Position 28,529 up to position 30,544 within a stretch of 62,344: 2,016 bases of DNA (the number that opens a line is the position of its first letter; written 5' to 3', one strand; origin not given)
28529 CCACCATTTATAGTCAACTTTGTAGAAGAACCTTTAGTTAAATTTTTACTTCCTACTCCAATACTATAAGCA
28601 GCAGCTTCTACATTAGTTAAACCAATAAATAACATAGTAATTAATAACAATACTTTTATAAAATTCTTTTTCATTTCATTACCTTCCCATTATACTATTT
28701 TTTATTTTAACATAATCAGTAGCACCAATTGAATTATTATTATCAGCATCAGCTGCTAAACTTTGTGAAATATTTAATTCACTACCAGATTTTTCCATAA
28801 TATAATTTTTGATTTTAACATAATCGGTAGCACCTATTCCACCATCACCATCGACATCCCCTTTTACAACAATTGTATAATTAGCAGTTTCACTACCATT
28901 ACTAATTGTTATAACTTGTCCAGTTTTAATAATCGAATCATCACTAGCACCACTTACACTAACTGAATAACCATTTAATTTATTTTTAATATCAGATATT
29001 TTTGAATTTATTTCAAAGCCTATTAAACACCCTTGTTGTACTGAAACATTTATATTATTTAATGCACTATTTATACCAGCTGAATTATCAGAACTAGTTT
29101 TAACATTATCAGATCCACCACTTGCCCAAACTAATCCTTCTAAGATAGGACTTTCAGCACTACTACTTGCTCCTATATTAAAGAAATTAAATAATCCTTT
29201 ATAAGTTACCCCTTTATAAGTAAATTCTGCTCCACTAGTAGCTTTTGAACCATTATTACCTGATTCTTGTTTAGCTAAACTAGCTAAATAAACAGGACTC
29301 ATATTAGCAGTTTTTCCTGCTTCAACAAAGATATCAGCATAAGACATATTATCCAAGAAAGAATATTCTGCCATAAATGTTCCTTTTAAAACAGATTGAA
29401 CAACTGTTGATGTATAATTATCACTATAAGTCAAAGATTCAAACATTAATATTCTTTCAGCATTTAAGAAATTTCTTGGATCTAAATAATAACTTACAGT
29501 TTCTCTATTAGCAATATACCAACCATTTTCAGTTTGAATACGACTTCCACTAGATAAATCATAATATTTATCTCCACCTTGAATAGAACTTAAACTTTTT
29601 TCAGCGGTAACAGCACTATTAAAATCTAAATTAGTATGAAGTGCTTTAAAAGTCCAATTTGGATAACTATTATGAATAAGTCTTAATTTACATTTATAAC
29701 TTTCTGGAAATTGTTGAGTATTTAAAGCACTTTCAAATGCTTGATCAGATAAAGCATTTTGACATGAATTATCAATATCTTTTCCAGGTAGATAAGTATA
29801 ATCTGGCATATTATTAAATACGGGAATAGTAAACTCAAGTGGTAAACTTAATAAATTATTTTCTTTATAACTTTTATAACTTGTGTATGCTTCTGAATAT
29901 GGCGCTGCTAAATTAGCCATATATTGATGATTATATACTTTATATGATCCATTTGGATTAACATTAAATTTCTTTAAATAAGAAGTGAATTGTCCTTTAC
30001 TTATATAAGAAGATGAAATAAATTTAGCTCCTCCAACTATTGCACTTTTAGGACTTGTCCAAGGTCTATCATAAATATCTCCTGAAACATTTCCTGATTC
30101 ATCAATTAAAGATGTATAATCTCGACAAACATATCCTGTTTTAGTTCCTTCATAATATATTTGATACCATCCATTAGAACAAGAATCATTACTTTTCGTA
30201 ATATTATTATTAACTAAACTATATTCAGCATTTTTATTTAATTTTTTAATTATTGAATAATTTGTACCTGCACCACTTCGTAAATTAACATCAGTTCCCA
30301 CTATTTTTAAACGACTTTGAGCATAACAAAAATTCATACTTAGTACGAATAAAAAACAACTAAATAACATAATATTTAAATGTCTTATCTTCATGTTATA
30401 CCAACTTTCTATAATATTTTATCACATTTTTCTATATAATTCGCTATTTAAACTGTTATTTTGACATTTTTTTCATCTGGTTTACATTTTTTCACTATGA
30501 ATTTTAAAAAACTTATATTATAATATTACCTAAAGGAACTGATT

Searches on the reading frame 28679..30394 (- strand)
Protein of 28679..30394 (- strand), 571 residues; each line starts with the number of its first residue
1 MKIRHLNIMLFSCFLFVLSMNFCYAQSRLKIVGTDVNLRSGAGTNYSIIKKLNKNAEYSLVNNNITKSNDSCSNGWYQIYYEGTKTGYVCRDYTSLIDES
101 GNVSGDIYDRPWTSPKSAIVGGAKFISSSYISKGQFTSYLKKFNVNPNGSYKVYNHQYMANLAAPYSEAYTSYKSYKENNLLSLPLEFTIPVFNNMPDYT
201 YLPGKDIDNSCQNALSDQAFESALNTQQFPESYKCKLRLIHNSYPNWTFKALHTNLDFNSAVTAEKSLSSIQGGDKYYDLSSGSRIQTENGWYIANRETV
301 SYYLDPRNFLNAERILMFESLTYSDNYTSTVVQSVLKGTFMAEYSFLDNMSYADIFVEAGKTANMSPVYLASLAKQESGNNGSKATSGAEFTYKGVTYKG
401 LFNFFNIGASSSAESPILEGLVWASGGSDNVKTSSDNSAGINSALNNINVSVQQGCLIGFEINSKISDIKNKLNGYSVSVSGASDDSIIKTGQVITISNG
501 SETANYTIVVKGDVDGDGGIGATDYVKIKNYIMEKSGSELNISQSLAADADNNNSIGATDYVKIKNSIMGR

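Call 10: search_protein_families(library=pfam, proteins=[window:28679-30394:-], max_evalue=0.01)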
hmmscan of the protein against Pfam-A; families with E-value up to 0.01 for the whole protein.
window:28679-30394:- (571 aa): 2 families
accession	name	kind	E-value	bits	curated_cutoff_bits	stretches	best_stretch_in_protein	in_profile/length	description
PF08239.17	SH3_3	-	4.7e-09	36.7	27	1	35-94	2-53/54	Bacterial SH3 domain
PF00404.24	Dockerin_1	-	5e-08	33.5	22.9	1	511-568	1-56/57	Dockerin type I domain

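Call 81: find_encoding_contigs(protein=window:28679-30394:-, flank=10000, max_places=6)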
Protein window:28679-30394:- (571 aa): 2 contigs read that carry it; 2 places shown.
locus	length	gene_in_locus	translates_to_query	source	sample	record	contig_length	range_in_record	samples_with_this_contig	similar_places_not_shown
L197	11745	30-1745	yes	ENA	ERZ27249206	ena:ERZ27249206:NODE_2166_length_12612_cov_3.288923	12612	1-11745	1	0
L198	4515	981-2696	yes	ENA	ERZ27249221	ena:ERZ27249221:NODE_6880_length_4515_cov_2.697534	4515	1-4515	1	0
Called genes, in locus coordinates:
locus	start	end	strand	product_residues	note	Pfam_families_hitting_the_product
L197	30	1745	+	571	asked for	PF08239:SH3_3, PF00404:Dockerin_1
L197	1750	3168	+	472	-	PF12733:Cadherin-like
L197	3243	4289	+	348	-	PF00953:Glycos_transf_4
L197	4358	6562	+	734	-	PF13425:O-antigen_lig, PF03808:Glyco_tran_WecG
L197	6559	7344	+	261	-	PF01061:ABC2_membrane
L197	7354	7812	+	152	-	PF00005:ABC_tran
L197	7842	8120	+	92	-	-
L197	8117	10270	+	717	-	PF00534:Glycos_transf_1, PF13692:Glyco_trans_1_4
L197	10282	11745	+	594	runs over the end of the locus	PF00535:Glycos_transf_2, PF10111:Glyco_tranf_2_2, PF13641:Glyco_tranf_2_3 (weak)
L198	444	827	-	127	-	-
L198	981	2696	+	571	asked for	PF08239:SH3_3, PF00404:Dockerin_1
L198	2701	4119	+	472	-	PF12733:Cadherin-like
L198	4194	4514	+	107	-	?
